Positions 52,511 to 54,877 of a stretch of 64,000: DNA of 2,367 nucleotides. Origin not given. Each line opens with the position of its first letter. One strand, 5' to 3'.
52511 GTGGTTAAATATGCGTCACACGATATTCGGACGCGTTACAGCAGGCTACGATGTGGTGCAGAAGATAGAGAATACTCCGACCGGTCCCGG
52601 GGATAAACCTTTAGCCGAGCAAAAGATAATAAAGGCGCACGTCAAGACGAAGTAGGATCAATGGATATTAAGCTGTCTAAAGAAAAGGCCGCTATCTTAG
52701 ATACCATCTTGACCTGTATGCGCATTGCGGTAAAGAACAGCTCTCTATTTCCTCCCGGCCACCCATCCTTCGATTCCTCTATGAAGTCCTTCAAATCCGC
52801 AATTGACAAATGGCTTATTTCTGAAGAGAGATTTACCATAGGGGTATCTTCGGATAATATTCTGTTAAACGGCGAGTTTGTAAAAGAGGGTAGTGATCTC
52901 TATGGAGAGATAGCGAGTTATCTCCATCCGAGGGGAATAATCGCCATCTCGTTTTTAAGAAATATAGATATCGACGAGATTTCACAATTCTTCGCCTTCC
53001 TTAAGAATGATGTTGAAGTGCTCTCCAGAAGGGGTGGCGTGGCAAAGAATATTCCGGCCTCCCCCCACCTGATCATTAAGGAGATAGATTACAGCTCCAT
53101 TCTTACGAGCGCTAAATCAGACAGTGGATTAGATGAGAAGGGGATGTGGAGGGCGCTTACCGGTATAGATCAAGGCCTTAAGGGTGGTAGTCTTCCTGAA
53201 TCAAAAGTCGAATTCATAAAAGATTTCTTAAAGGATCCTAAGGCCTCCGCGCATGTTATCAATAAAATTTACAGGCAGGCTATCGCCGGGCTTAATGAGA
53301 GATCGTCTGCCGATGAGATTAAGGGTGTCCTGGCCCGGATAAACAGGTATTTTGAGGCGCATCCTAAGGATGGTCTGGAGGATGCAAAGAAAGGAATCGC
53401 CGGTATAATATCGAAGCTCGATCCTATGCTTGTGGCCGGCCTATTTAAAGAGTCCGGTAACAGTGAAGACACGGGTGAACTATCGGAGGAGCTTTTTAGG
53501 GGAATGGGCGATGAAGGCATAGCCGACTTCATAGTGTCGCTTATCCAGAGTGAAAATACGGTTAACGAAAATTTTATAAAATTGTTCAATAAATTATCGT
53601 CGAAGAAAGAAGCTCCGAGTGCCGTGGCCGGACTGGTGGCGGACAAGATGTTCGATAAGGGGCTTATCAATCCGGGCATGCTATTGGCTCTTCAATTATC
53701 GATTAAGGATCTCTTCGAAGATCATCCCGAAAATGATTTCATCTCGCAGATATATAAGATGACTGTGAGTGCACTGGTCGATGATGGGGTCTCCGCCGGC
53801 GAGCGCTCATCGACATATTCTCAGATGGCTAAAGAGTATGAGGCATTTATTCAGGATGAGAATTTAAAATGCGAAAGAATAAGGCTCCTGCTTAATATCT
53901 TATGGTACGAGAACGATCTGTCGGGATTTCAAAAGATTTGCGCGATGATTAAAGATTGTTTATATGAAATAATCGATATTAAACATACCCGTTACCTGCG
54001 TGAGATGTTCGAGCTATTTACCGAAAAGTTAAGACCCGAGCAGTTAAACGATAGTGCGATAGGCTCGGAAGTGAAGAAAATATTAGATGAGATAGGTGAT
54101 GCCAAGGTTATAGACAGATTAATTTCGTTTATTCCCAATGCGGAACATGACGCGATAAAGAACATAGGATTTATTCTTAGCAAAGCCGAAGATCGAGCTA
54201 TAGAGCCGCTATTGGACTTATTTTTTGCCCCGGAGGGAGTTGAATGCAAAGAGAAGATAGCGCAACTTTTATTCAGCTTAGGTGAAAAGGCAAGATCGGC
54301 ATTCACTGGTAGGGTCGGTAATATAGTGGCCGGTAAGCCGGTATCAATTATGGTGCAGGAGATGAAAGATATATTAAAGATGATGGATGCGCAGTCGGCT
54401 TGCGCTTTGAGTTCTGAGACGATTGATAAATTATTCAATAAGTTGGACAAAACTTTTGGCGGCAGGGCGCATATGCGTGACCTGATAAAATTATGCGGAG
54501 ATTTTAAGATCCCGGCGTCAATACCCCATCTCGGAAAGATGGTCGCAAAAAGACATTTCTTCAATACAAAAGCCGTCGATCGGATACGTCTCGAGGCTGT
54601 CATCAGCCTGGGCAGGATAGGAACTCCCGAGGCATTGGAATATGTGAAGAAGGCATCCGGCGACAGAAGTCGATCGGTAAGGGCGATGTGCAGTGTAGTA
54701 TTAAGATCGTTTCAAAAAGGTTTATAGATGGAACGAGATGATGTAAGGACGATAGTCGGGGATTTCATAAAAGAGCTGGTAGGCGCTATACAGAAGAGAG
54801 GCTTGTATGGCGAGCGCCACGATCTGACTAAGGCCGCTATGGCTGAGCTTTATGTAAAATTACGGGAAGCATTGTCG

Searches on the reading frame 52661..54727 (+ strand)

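Call 55: search_protein_families(library=pfam, proteins=[window:52661-54727:+], max_evalue=0.001)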
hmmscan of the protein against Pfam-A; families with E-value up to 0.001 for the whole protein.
window:52661-54727:+ (688 aa): 2 families
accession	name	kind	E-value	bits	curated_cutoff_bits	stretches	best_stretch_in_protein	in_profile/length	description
PF13646.12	HEAT_2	-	1.1e-05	26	27.7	0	641-675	46-81/88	HEAT repeats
PF03130.22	HEAT_PBS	-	4.4e-05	24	20.9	0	642-665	1-24/27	PBS lyase HEAT-like repeat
